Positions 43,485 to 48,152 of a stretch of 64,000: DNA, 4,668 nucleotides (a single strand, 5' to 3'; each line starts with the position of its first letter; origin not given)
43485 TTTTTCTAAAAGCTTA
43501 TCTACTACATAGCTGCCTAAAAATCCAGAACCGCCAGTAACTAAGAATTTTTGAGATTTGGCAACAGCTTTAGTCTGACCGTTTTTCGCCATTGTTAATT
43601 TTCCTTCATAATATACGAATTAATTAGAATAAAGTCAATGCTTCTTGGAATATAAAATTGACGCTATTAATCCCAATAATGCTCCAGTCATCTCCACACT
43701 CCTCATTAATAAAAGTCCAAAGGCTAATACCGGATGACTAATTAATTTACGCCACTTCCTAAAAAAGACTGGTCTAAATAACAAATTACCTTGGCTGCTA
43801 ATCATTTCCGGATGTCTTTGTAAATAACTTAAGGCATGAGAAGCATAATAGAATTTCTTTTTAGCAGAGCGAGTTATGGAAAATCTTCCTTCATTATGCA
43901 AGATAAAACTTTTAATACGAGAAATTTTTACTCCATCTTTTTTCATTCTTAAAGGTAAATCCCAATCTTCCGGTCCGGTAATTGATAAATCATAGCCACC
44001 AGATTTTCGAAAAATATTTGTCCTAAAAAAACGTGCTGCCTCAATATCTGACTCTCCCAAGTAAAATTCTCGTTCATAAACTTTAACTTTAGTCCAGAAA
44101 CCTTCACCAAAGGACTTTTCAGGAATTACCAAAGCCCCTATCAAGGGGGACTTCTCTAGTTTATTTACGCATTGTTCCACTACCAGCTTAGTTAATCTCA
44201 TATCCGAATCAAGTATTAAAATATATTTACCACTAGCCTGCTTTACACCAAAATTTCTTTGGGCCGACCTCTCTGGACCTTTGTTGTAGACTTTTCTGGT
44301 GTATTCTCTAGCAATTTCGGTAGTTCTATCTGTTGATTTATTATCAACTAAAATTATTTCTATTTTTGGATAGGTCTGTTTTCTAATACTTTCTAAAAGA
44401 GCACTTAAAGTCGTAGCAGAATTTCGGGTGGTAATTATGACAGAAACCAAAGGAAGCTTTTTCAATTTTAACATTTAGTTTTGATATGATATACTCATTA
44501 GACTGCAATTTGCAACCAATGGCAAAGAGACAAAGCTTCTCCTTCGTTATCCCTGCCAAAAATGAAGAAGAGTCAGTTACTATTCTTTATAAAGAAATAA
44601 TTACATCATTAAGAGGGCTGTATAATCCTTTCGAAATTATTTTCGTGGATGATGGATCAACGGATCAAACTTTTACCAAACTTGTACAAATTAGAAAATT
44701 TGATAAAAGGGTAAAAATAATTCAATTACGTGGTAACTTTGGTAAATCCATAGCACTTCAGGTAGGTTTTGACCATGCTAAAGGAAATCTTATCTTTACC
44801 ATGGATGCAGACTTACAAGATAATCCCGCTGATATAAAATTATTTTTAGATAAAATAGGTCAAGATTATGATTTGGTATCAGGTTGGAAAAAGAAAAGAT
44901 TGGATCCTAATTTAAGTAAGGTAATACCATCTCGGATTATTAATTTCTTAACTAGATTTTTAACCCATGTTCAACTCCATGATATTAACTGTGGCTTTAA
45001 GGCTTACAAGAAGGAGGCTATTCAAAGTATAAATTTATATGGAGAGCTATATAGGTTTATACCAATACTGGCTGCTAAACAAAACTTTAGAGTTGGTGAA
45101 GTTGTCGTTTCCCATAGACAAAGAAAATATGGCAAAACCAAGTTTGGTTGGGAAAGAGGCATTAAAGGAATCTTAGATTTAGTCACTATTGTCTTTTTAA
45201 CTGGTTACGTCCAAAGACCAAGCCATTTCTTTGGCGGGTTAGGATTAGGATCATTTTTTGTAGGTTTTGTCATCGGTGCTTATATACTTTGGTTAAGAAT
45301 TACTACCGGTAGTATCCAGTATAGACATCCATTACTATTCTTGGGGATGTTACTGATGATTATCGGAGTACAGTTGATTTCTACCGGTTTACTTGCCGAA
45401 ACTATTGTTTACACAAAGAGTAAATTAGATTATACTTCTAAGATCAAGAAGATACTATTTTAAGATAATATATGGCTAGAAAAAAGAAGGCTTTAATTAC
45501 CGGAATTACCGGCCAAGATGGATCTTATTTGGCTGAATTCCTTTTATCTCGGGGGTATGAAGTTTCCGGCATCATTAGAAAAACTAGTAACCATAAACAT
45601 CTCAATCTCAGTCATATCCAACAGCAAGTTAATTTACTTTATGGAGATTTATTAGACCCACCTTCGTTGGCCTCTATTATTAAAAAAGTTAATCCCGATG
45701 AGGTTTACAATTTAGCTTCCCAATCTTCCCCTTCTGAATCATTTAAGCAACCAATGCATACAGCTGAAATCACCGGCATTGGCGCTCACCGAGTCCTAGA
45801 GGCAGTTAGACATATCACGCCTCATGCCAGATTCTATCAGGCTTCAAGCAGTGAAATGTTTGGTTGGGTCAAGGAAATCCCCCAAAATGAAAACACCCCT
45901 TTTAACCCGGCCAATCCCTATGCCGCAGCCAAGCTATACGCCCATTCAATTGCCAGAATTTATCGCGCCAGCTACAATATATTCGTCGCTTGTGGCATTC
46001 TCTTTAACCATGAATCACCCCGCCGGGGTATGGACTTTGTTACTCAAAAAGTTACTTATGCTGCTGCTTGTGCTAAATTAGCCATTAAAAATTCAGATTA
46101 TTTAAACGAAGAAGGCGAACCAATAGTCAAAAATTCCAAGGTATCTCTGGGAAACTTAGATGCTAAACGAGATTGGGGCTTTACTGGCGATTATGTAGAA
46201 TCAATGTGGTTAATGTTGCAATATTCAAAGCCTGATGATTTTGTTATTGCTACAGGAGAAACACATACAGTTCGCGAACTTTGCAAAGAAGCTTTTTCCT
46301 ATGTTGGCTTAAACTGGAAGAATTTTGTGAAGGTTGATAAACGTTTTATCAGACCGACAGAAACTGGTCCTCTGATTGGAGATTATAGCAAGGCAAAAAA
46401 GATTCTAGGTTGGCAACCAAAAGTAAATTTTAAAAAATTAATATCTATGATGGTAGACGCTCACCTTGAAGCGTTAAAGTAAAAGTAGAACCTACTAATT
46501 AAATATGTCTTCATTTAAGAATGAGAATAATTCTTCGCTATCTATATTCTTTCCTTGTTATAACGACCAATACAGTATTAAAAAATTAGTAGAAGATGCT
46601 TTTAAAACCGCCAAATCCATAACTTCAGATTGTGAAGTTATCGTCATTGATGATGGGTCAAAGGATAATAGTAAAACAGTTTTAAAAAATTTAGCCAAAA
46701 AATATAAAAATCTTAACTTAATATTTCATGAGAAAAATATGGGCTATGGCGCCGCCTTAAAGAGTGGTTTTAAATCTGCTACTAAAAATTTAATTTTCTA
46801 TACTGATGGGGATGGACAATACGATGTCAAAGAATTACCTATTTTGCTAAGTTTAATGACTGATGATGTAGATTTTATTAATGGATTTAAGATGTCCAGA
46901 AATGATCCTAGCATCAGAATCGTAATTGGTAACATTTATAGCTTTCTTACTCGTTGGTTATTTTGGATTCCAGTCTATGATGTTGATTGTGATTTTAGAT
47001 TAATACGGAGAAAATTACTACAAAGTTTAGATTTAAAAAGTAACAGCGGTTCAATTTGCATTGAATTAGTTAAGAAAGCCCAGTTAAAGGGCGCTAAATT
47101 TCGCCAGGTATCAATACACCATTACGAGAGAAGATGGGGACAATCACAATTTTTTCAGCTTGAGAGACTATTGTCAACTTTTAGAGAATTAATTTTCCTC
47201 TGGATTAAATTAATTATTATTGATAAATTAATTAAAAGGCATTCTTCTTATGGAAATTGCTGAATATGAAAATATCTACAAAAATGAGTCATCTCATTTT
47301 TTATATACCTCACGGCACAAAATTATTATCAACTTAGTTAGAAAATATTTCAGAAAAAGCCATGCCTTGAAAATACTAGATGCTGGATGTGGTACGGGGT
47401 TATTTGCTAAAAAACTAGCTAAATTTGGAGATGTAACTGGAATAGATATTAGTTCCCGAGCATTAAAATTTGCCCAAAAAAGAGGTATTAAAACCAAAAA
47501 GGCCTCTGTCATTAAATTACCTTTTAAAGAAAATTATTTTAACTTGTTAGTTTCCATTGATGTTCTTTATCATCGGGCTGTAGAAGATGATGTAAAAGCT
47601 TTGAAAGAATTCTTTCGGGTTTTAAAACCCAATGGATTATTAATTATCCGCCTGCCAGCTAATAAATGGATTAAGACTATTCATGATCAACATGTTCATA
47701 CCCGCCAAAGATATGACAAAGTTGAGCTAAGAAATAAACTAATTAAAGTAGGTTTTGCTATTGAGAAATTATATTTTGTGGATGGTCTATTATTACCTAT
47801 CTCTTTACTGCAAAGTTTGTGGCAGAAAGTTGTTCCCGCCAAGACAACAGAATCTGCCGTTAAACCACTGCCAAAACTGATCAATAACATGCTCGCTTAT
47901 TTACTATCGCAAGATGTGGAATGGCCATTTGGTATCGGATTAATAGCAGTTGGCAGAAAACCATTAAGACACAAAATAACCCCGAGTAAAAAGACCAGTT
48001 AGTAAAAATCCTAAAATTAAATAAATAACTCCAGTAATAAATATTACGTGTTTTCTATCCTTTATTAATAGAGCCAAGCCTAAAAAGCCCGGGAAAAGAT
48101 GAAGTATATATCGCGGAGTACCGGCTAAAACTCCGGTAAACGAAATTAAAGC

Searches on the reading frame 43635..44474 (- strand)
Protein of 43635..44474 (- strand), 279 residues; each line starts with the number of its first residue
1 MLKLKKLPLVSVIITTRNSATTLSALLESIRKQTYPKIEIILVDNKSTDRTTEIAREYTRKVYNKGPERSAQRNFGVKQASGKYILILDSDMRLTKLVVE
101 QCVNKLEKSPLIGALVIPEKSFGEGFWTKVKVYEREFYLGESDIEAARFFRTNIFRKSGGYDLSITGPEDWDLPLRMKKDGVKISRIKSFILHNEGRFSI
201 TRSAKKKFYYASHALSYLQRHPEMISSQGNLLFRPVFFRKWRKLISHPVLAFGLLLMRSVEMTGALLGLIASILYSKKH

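Call 11: search_protein_families(library=pfam, proteins=[window:43635-44474:-], max_evalue=0.01)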
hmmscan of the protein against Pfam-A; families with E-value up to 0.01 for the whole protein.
window:43635-44474:- (279 aa): 4 families
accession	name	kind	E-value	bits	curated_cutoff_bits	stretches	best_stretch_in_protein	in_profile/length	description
PF00535.33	Glycos_transf_2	-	2.5e-27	96.3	23.3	1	11-130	1-127/168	Glycosyl transferase family 2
PF10111.15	Glyco_tranf_2_2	-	3.7e-09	36.9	27.3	1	11-96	1-96/276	Glycosyltransferase like family 2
PF13641.12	Glyco_tranf_2_3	-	2.5e-08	34.7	27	1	10-117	3-121/230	Glycosyltransferase like family 2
PF13632.12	Glyco_trans_2_3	-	5e-05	23.6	27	1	84-274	1-188/198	Glycosyl transferase family group 2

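Call 56: search_protein_families(library=ncbifam, proteins=[window:43635-44474:-], max_evalue=0.00001)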
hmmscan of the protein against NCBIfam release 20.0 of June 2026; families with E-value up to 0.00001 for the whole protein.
window:43635-44474:- (279 aa): 19 families
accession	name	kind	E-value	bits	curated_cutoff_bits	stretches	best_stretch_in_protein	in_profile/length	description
TIGR04283.1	glyco_like_mftF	equivalog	2.9e-23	82.6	182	1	10-220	1-211/221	TIGR04283 family arsenosugar biosynthesis glycosyltransferase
NF041875.1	EPS_EpsD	equivalog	4.4e-20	72.3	370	1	10-227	1-240/325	exopolysaccharide biosynthesis glycosyltransferase EpsD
TIGR03965.1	mycofact_glyco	equivalog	2.4e-16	59.7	280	1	6-106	72-179/467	mycofactocin biosynthesis glycosyltransferase MftF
NF007482.0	PRK10073.1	equivalog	2e-14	53.4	423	1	7-100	5-104/334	glycosyltransferase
TIGR03111.1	glyc2_xrt_Gpos1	hypoth_equivalog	3.6e-14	52.4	363.95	1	4-115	45-165/439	TIGR03111 family XrtG-associated glycosyltransferase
NF047683.1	TeichurnBiosyTuaG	equivalog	4.1e-13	49.6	400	1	6-103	4-108/252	teichuronic acid biosynthesis protein TuaG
NF053739.1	GlytfEpsEBac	equivalog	4.6e-13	48.8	450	1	8-184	1-192/265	glycosyltransferase EpsE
NF050050.1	ProtGlycPglI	equivalog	4.6e-12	45.9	500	1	8-141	2-151/306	GalNAc(5)-diNAcBac-PP-undecaprenol beta-1,3-glucosyltransferase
TIGR03937.1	PgaC_IcaA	equivalog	3.8e-11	42.6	422.3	1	3-115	40-159/407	poly-beta-1,6-N-acetyl-D-glucosamine synthase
TIGR03469.1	HpnB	hypoth_equivalog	1.4e-10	40.7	379.25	1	5-62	41-99/386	hopene-associated glycosyltransferase HpnB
NF038299.1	EPS_HpsN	equivalog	2.3e-10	39.9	425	1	8-115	1-115/317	hormogonium polysaccharide biosynthesis glycosyltransferase HpsN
NF038302.1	EPS_HpsE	equivalog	1.2e-09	37.6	300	1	10-114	3-119/307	hormogonium polysaccharide biosynthesis glycosyltransferase HpsE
TIGR04182.1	glyco_TIGR04182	equivalog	2e-08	34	325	1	10-104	2-95/293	S-layer glycoprotein N-glycosyltransferase AglJ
NF045692.1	OglycostaseCruG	equivalog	2.7e-07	29.8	600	1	5-59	38-92/386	2'-O-glycosyltransferase CruG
TIGR04242.1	nodulat_NodC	equivalog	3.9e-07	29.4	550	1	4-115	44-164/395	chitooligosaccharide synthase NodC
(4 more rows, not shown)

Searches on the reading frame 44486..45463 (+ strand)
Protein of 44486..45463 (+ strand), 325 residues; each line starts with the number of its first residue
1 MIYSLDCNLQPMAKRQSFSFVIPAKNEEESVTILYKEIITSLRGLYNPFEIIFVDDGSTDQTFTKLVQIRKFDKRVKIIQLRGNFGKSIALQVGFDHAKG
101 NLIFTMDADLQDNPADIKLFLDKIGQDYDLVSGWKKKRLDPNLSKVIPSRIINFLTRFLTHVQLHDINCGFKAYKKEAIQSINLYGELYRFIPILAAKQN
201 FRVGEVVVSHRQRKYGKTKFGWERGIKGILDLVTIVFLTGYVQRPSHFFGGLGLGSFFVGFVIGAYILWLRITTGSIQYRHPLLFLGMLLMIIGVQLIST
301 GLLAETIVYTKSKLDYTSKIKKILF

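Call 11: search_protein_families(library=pfam, proteins=[window:44486-45463:+], max_evalue=0.01)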
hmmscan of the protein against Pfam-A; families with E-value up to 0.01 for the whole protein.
window:44486-45463:+ (325 aa): 3 families
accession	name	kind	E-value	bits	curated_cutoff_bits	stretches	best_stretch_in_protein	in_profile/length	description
PF00535.33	Glycos_transf_2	-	5.4e-30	105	23.3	1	19-180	1-165/168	Glycosyl transferase family 2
PF10111.15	Glyco_tranf_2_2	-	2.3e-07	31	27.3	1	19-110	1-92/276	Glycosyltransferase like family 2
PF13641.12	Glyco_tranf_2_3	-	0.00016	22.2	27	1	17-109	2-96/230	Glycosyltransferase like family 2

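Call 55: search_solved_structures(query=window:44486-45463:+, max_evalue=0.001)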
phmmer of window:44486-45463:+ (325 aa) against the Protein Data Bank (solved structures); distinct sequences matched with E-value up to 0.001: 20.
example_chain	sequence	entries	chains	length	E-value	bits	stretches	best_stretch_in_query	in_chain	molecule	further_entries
9hwj_A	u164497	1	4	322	7.3e-39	137.3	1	17-307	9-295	Undecaprenyl-phosphate 4-deoxy-4-formamido-L-arabinose transferase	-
9bhc_C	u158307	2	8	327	1.3e-38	136.5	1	16-307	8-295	Undecaprenyl-phosphate 4-deoxy-4-formamido-L-arabinose transferase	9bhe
8vxh_A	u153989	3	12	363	1.6e-38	136.2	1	16-307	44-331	Undecaprenyl-phosphate 4-deoxy-4-formamido-L-arabinose transferase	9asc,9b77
5eke_A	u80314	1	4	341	1.9e-30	109.7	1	18-307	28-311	Uncharacterized glycosyltransferase sll0501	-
5ekp_C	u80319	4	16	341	4.5e-30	108.4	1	18-307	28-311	Uncharacterized glycosyltransferase sll0501 | Glycosyltransferase sll0501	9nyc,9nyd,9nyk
9nye_A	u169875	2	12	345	4.7e-30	108.4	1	18-307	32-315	Glycosyltransferase sll0501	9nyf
5mlz_A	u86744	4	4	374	4e-14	56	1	17-273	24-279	Dolichol monophosphate mannose synthase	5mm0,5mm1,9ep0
2z87_A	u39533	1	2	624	8.8e-08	35.2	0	17-142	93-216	Chondroitin synthase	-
2z86_A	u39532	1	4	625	8.9e-08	35.2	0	17-142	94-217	Chondroitin synthase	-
6p61_A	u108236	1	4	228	3.8e-07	33.1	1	12-114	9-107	Glycosyltransferase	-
5hea_A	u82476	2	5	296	7e-07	32.2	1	18-109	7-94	Putative glycosyltransferase (GalT1)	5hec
8vh7_A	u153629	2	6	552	1.6e-06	31.1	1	38-110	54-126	Heparosan synthase B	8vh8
8viw_A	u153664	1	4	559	1.6e-06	31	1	38-110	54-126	Heparosan synthase B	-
5tze_C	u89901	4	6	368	4.1e-05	26.4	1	17-127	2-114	Glycosyl transferase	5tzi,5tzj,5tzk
3l7j_A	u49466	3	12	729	6.8e-05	25.7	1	24-127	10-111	Teichoic acid biosynthesis protein F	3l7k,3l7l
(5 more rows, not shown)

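Call 56: search_protein_families(library=ncbifam, proteins=[window:44486-45463:+], max_evalue=0.00001)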
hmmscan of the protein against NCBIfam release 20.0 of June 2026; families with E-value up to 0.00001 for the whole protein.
window:44486-45463:+ (325 aa): 16 families
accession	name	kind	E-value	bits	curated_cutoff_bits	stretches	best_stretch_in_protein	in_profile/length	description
NF007986.1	PRK10714.1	equivalog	1.3e-46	159.1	529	1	16-307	6-293/316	undecaprenyl-phosphate 4-deoxy-4-formamido-L-arabinose transferase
NF047588.1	GlcsyltransPgfSStrep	equivalog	6.2e-37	127.4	500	1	18-307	3-287/308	glycosyltransferase PgfS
TIGR04182.1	glyco_TIGR04182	equivalog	5.3e-24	85.1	325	1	20-312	4-287/293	S-layer glycoprotein N-glycosyltransferase AglJ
TIGR03937.1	PgaC_IcaA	equivalog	3.2e-16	59.3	422.3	1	11-111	40-137/407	poly-beta-1,6-N-acetyl-D-glucosamine synthase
NF047683.1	TeichurnBiosyTuaG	equivalog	8.1e-12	45.3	400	1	15-112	5-99/252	teichuronic acid biosynthesis protein TuaG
NF058614.1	PPMAGASynPpgS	equivalog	7.7e-11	41.8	370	1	20-219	4-205/226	polyprenyl-phospho-N-acetylgalactosaminyl synthase PpgS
NF041875.1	EPS_EpsD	equivalog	8.7e-09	35.2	370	1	19-115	2-95/325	exopolysaccharide biosynthesis glycosyltransferase EpsD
NF010496.0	PRK13915.1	equivalog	1.4e-08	34.2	262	1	12-114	27-131/307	glucosyl-3-phosphoglycerate synthase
NF041391.1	DPhHxTase_Halo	equivalog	2e-08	33.5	375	1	26-221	5-193/213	dolichyl-phosphate hexose transferase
NF007482.0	PRK10073.1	equivalog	2.1e-08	33.6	423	1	13-111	3-97/334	glycosyltransferase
NF045692.1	OglycostaseCruG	equivalog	2.9e-08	33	600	1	17-132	42-161/386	2'-O-glycosyltransferase CruG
TIGR03965.1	mycofact_glyco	equivalog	3.8e-08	32.6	280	1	14-113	72-168/467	mycofactocin biosynthesis glycosyltransferase MftF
TIGR04283.1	glyco_like_mftF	equivalog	1.7e-07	31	182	1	19-112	2-85/221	TIGR04283 family arsenosugar biosynthesis glycosyltransferase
TIGR03469.1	HpnB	hypoth_equivalog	5.2e-06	25.7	379.25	1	19-138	47-175/386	hopene-associated glycosyltransferase HpnB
TIGR04242.1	nodulat_NodC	equivalog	6.9e-06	25.3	550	0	16-111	48-143/395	chitooligosaccharide synthase NodC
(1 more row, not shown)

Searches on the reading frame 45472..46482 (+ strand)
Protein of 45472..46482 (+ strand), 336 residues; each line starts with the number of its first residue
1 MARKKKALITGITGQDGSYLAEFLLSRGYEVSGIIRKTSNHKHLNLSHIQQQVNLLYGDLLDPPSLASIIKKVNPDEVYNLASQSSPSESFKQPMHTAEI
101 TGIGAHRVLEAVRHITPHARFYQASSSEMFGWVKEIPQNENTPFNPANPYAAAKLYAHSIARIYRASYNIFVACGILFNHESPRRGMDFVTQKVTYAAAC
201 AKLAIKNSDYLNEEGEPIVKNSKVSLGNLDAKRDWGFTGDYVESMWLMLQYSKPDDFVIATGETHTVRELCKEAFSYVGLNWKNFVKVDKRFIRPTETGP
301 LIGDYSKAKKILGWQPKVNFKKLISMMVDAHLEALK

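Call 11: search_protein_families(library=pfam, proteins=[window:45472-46482:+], max_evalue=0.01)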
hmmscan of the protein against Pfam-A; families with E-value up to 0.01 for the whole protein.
window:45472-46482:+ (336 aa): 5 families
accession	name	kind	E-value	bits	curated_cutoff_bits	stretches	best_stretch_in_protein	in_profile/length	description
PF16363.11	GDP_Man_Dehyd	-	1.5e-114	383.4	27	1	8-327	1-332/332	GDP-mannose 4,6 dehydratase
PF01370.27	Epimerase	-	6.1e-62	209.6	20.9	1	7-260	1-240/240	NAD dependent epimerase/dehydratase family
PF05368.20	NmrA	-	1.2e-07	32.1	27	1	4-74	2-71/298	NmrA-like family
PF04321.23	RmlD_sub_bind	-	1.4e-07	31.4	27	1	6-171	2-146/287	RmlD substrate binding domain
PF13460.12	NAD_binding_10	-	2.7e-05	24.6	27.2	1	11-168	1-138/184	NAD(P)H-binding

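Call 56: search_protein_families(library=ncbifam, proteins=[window:45472-46482:+], max_evalue=0.00001)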
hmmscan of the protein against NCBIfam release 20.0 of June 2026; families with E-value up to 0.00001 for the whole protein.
window:45472-46482:+ (336 aa): 12 families
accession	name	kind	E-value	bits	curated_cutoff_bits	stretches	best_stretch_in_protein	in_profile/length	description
TIGR01472.1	gmd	equivalog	6.5e-117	390.5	415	1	5-334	1-341/342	GDP-mannose 4,6-dehydratase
TIGR04180.1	EDH_00030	hypoth_equivalog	3.2e-29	102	475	1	8-196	2-191/297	NAD-dependent 4,6-dehydratase LegB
TIGR02622.1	CDP_4_6_dhtase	equivalog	1.6e-25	90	278.45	1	3-168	3-172/352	CDP-glucose 4,6-dehydratase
TIGR01181.1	dTDP_gluc_dehyt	equivalog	5.4e-24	84.9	365.1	1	7-173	2-174/321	dTDP-glucose 4,6-dehydratase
TIGR01179.1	galE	equivalog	6.1e-19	68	262.3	1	7-167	2-162/332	UDP-glucose 4-epimerase GalE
NF007582.0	PRK10217.1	equivalog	7.2e-09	35.2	698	1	5-170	2-180/355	dTDP-glucose 4,6-dehydratase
NF007956.0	PRK10675.1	subfamily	1.2e-08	34.5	394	1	6-161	2-160/338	UDP-glucose 4-epimerase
TIGR03466.1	HpnA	hypoth_equivalog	5e-08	32.2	367.65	1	6-161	2-152/327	hopanoid-associated sugar epimerase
NF052578.1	StrlDmthSdmBMthl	equivalog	2.9e-07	30.5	600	1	7-154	3-144/328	sterol demethylase protein SdmB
NF043036.1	ErythonDh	equivalog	3.6e-07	29.7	325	1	6-157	2-156/321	D-erythronate dehydrogenase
NF011728.1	PRK15181.1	equivalog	6.3e-07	28.7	760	1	4-179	15-193/348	Vi polysaccharide biosynthesis UDP-N-acetylglucosaminuronic acid C-4 epimerase TviC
NF007490.0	PRK10084.1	subfamily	3.2e-06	26.4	649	0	6-170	2-187/361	dTDP-glucose 4,6-dehydratase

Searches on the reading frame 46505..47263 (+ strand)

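Call 11: search_protein_families(library=pfam, proteins=[window:46505-47263:+], max_evalue=0.01)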
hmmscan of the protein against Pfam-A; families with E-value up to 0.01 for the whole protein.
window:46505-47263:+ (252 aa): 2 families
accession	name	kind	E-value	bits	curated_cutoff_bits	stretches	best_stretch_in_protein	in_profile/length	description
PF00535.33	Glycos_transf_2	-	1.3e-25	90.7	23.3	1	13-174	1-166/168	Glycosyl transferase family 2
PF10111.15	Glyco_tranf_2_2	-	1.8e-06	28.1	27.3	1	29-117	15-105/276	Glycosyltransferase like family 2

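Call 56: search_protein_families(library=ncbifam, proteins=[window:46505-47263:+], max_evalue=0.00001)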
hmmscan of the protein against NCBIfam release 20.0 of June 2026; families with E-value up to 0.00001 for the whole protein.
window:46505-47263:+ (252 aa): 15 families
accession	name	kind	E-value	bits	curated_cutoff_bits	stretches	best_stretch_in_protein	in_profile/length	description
NF007986.1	PRK10714.1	equivalog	3.9e-24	85.2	529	1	10-229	6-222/316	undecaprenyl-phosphate 4-deoxy-4-formamido-L-arabinose transferase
TIGR03937.1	PgaC_IcaA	equivalog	1.6e-17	63.5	422.3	1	5-121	40-153/407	poly-beta-1,6-N-acetyl-D-glucosamine synthase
NF047588.1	GlcsyltransPgfSStrep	equivalog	3.2e-17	62.7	500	1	12-175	3-167/308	glycosyltransferase PgfS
NF041391.1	DPhHxTase_Halo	equivalog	4.5e-16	58.5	375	1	19-215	4-191/213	dolichyl-phosphate hexose transferase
NF058614.1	PPMAGASynPpgS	equivalog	4e-13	49.3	370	1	14-195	4-185/226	polyprenyl-phospho-N-acetylgalactosaminyl synthase PpgS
NF007482.0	PRK10073.1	equivalog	4.4e-13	48.9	423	1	8-122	4-115/334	glycosyltransferase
TIGR04182.1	glyco_TIGR04182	equivalog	1e-11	44.8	325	1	13-210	3-194/293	S-layer glycoprotein N-glycosyltransferase AglJ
NF047683.1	TeichurnBiosyTuaG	equivalog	7e-11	42.2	400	1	8-120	4-113/252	teichuronic acid biosynthesis protein TuaG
NF041875.1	EPS_EpsD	equivalog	8.7e-11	41.8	370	1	12-105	1-91/325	exopolysaccharide biosynthesis glycosyltransferase EpsD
TIGR03965.1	mycofact_glyco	equivalog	3.1e-09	36.2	280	1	7-115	71-176/467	mycofactocin biosynthesis glycosyltransferase MftF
TIGR04283.1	glyco_like_mftF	equivalog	1.5e-07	31.3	182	1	12-136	1-115/221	TIGR04283 family arsenosugar biosynthesis glycosyltransferase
NF038302.1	EPS_HpsE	equivalog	1.6e-07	30.6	300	1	12-104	3-97/307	hormogonium polysaccharide biosynthesis glycosyltransferase HpsE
NF010496.0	PRK13915.1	equivalog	1.1e-06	28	262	1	7-105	28-128/307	glucosyl-3-phosphoglycerate synthase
TIGR03111.1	glyc2_xrt_Gpos1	hypoth_equivalog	2.2e-06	26.7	363.95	1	11-110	50-148/439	TIGR03111 family XrtG-associated glycosyltransferase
NF053739.1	GlytfEpsEBac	equivalog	3.3e-06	26.3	450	1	13-104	4-93/265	glycosyltransferase EpsE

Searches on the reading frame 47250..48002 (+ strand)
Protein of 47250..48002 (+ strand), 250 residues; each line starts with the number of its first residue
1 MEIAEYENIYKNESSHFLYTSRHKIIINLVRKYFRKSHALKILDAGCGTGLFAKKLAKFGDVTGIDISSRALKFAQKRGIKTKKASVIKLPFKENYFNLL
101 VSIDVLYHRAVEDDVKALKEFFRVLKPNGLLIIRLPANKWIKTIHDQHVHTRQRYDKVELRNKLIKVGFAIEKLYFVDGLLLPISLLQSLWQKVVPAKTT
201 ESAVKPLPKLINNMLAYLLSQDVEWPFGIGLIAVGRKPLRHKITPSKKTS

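Call 11: search_protein_families(library=pfam, proteins=[window:47250-48002:+], max_evalue=0.01)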
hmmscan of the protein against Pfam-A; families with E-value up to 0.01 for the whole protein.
window:47250-48002:+ (250 aa): 17 families
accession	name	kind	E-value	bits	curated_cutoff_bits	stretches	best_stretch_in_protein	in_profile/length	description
PF08241.18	Methyltransf_11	-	7e-22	78.3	21.2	1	43-133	1-95/95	Methyltransferase domain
PF13649.12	Methyltransf_25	-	9.8e-20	71.5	27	1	42-129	1-97/97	Methyltransferase domain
PF13847.12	Methyltransf_31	-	2.8e-19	69.7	27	1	38-147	3-120/145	Methyltransferase domain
PF13489.12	Methyltransf_23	-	8.1e-14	52.1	27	1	36-172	20-162/164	Methyltransferase domain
PF08242.18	Methyltransf_12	-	6.1e-12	46.6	30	1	43-131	1-98/98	Methyltransferase domain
PF01209.24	Ubie_methyltran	-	3.1e-10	40.2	20.1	1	21-133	30-151/233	ubiE/COQ5 methyltransferase family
PF05401.17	NodS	-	1.1e-05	25.9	24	1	22-139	30-150/201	Nodulation protein S (NodS)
PF05175.20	MTS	-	6.8e-05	23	23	1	32-84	25-79/170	Methyltransferase small domain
PF03291.22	mRNA_G-N7_MeTrfase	-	9.9e-05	22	26.6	0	27-84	50-109/315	mRNA (guanine-N(7))-methyltransferase domain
PF03141.22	Methyltransf_29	-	0.00012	21.2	23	1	28-139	107-223/506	Putative S-adenosyl-L-methionine-dependent methyltransferase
PF02353.26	CMAS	-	0.00028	20.7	27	1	40-150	64-181/273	Mycolic acid cyclopropane synthetase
PF01739.24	CheR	-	0.0012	18.7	27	0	25-98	19-103/195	CheR methyltransferase, SAM binding domain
PF24675.1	NpmA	-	0.0024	17.6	60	0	110-198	113-202/214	16S rRNA (adenine(1408)-N(1))-methyltransferase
PF20922.3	Anamorsin_N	-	0.0031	17.7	27.1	1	89-139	44-93/163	Anamorsin, N-terminal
PF08003.17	Methyltransf_9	-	0.0038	16.7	23.8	1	37-134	114-218/315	Protein of unknown function (DUF1698)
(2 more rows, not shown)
